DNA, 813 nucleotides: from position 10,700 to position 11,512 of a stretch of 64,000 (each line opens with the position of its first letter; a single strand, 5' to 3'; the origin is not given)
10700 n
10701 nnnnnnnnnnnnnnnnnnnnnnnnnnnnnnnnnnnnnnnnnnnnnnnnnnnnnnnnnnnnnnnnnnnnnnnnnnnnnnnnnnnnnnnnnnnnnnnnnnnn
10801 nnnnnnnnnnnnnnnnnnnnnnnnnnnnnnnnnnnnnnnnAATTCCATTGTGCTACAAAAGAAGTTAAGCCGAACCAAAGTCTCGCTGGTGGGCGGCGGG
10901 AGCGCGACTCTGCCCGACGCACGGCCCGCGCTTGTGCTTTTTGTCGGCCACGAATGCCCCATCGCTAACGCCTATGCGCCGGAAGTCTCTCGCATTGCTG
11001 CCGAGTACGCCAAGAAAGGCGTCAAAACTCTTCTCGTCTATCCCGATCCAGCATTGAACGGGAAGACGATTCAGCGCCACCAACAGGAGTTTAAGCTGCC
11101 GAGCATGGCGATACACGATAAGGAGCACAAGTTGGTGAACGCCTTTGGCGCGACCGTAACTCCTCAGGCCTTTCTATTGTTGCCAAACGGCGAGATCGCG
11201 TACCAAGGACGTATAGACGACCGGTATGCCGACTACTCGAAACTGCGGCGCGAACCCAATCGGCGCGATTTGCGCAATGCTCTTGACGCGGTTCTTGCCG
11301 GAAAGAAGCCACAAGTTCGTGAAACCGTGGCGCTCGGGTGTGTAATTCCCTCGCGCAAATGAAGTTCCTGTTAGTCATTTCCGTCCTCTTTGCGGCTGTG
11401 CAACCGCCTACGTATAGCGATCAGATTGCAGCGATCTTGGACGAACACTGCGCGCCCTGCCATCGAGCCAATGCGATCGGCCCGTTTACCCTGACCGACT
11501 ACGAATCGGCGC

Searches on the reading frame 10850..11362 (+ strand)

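Call 4: search_protein_families(library=pfam, proteins=[window:10850-11362:+])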
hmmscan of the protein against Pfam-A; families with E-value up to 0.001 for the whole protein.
window:10850-11362:+ (170 aa): 3 families
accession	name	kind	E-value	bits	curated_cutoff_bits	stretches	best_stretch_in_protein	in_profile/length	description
PF00578.27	AhpC-TSA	-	3.1e-09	37.3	26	1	20-118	19-123/124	AhpC/TSA family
PF08534.16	Redoxin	-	2.1e-07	31.3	26.6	1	21-124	26-136/148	Redoxin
PF13905.12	Thioredoxin_8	-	0.00047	20.9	27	1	27-116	4-94/94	Thioredoxin-like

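Call 7: search_protein_families(library=ncbifam, proteins=[window:10850-11362:+], max_evalue=0.01)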
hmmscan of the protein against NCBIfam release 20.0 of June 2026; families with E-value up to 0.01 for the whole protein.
window:10850-11362:+ (170 aa): 2 families
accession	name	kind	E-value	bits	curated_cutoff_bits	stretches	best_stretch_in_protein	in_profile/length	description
NF002854.0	PRK03147.1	subfamily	0.00025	21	170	1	29-117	67-153/176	thiol-disulfide oxidoreductase ResA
NF040769.1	SelL_rel_redox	subfamily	0.0098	15.6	120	0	23-100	23-99/173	SelL-related redox protein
